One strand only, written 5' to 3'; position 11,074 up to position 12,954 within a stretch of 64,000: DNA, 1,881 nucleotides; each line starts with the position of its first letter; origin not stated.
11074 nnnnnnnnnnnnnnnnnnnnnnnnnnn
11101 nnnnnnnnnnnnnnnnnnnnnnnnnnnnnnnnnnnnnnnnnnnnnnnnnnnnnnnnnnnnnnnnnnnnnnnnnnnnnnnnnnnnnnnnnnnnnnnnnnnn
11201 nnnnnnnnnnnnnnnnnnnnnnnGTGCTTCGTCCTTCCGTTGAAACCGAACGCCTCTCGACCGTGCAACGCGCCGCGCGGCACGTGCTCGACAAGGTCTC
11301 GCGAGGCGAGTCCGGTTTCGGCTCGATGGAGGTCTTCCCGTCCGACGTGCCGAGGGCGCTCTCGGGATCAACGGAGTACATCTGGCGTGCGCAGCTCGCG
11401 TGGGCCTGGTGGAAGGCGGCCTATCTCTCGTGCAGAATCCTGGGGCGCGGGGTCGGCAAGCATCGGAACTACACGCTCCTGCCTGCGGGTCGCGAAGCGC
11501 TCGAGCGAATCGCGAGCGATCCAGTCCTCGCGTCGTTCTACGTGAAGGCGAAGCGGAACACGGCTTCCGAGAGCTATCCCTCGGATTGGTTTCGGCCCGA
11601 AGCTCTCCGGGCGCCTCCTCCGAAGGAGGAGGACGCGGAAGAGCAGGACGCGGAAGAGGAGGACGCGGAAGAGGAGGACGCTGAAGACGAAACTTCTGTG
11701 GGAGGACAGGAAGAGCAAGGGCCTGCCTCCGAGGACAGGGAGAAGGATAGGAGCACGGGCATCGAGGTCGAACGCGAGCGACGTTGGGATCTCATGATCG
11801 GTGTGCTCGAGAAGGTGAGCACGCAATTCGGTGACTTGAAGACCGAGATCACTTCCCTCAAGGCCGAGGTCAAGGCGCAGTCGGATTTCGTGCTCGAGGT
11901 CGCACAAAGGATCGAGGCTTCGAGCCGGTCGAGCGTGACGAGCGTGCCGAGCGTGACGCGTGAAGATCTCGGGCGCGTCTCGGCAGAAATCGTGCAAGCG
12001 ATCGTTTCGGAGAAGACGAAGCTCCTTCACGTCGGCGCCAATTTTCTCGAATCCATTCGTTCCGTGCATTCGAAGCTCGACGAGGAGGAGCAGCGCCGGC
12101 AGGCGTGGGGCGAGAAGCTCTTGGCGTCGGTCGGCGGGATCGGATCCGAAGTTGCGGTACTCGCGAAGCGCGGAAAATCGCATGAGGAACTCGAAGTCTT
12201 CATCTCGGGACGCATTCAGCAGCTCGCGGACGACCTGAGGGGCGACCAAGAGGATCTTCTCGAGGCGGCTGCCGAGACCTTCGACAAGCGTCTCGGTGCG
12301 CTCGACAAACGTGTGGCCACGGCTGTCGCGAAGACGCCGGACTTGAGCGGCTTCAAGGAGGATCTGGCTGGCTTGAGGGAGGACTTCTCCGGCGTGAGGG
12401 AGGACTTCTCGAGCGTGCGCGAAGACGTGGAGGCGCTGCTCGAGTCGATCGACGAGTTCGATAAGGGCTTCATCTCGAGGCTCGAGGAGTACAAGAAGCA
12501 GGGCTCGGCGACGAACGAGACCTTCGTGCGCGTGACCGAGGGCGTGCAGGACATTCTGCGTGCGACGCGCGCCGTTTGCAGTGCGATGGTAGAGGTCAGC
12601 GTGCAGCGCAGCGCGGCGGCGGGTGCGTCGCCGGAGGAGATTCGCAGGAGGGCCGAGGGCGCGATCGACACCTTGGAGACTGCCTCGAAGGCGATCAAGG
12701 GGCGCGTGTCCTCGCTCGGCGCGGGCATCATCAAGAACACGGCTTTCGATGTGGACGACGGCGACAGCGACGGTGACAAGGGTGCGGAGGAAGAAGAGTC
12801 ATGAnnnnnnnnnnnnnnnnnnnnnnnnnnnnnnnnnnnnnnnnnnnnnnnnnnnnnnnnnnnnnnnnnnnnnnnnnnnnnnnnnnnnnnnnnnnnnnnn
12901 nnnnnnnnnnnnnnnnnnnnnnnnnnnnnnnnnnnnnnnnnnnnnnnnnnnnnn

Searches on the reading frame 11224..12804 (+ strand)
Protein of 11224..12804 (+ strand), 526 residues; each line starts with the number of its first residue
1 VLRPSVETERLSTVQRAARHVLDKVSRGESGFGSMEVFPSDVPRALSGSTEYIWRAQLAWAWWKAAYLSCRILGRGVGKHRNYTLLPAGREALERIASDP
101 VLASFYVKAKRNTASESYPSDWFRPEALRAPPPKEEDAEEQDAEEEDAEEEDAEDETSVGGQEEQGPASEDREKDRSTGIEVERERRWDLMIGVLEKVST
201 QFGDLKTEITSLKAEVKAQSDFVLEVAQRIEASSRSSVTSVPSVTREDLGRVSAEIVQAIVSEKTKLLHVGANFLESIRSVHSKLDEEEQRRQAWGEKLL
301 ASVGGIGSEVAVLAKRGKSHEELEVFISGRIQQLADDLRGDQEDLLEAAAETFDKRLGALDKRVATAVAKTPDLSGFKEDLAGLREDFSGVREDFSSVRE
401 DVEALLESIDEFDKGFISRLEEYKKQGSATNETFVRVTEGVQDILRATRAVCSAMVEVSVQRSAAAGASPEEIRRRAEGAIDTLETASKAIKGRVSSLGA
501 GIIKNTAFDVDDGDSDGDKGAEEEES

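Call 10: search_protein_families(library=pfam, proteins=[window:11224-12804:+], max_evalue=0.001)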
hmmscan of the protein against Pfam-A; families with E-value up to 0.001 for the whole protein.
window:11224-12804:+ (526 aa): 1 family
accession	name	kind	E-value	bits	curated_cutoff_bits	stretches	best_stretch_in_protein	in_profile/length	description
PF07889.17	DUF1664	-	8.4e-05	23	34.6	0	345-412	56-120/124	Protein of unknown function (DUF1664)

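Call 43: search_protein_families(library=ncbifam, proteins=[window:11224-12804:+], max_evalue=1)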
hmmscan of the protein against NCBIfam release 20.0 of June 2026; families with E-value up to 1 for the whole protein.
window:11224-12804:+ (526 aa): 5 families
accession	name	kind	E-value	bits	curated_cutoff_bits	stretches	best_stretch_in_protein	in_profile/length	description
NF008289.0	PRK11069.1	equivalog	0.033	11.7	1470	1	283-349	283-349/1122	exodeoxyribonuclease V subunit gamma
NF053525.1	thylo_ssr2422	subfamily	0.048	14.1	38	0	195-235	11-51/77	ssr2422 family thylakoid membrane protein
TIGR01450.1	recC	equivalog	0.06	11.3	582.9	1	284-364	275-353/1063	exodeoxyribonuclease V subunit gamma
NF002249.0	PRK01160.1-4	equivalog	0.097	12.4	270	1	211-266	14-69/166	hypothetical protein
NF033914.0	antiphage_ZorA_1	subfamily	0.39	8.9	190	1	190-267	389-463/619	anti-phage ZorAB system protein ZorA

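Call 51: find_homologous_proteins(query=window:11224-12804:+)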
Query window:11224-12804:+ (526 aa): 2 proteins with E <= 0.001 among 8000 candidates.
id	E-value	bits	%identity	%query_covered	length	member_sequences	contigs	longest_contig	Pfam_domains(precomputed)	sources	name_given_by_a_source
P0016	0.0e+0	1114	100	100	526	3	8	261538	-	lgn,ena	-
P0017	7.4e-252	854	79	99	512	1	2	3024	-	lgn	-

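Call 84: predict_structure(alignment_id=A7)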
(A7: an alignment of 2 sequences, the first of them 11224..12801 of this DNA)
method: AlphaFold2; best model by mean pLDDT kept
length: 526 residues; sequences in the alignment: 2
mean_pLDDT: 45.8   pTM: 0.30
mean pLDDT of the five models: 45.8, 44.0, 41.5, 40.8, 39.7
residues with pLDDT >= 90: 0; 70-90: 6; 50-70: 175; < 50: 345
segments of 3 or more residues with pLDDT < 50: 1-7, 30-46, 73-82, 109-117, 123-203, 219-224, 226-228, 230-262, 265-268, 270-275, 277-286, 342-398, 427-430, 458-474, 491-526
pLDDT, mean of each block of 10 residues (from residue 1): 42 55 51 42 46 56 57 43 53 59 52 46 43 32 35 32 35 37 40 41 49 48 48 39 41 44 48 47 46 53 57 67 64 57 41 36 36 40 40 45 53 53 52 50 51 49 37 49 49 43 31 30 32
secondary structure, 60 per line:
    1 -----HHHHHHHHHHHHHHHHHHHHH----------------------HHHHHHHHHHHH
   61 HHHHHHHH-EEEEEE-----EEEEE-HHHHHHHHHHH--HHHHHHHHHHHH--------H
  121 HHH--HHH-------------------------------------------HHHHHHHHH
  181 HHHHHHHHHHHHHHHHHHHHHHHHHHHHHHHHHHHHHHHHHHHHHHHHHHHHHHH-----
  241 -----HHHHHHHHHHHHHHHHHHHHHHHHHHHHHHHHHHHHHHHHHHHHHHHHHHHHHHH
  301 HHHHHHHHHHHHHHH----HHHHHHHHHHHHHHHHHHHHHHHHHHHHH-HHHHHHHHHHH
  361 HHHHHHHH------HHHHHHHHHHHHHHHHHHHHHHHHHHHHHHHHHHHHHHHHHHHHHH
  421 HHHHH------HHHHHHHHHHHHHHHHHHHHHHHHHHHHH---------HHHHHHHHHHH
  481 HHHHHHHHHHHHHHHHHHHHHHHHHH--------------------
elements in order: H6-26 H49-68 E70-75 E81-85 H87-97 H100-111 H120-123 H172-235 H246-315 H320-348 H350-368 H375-425 H432-460 H470-506
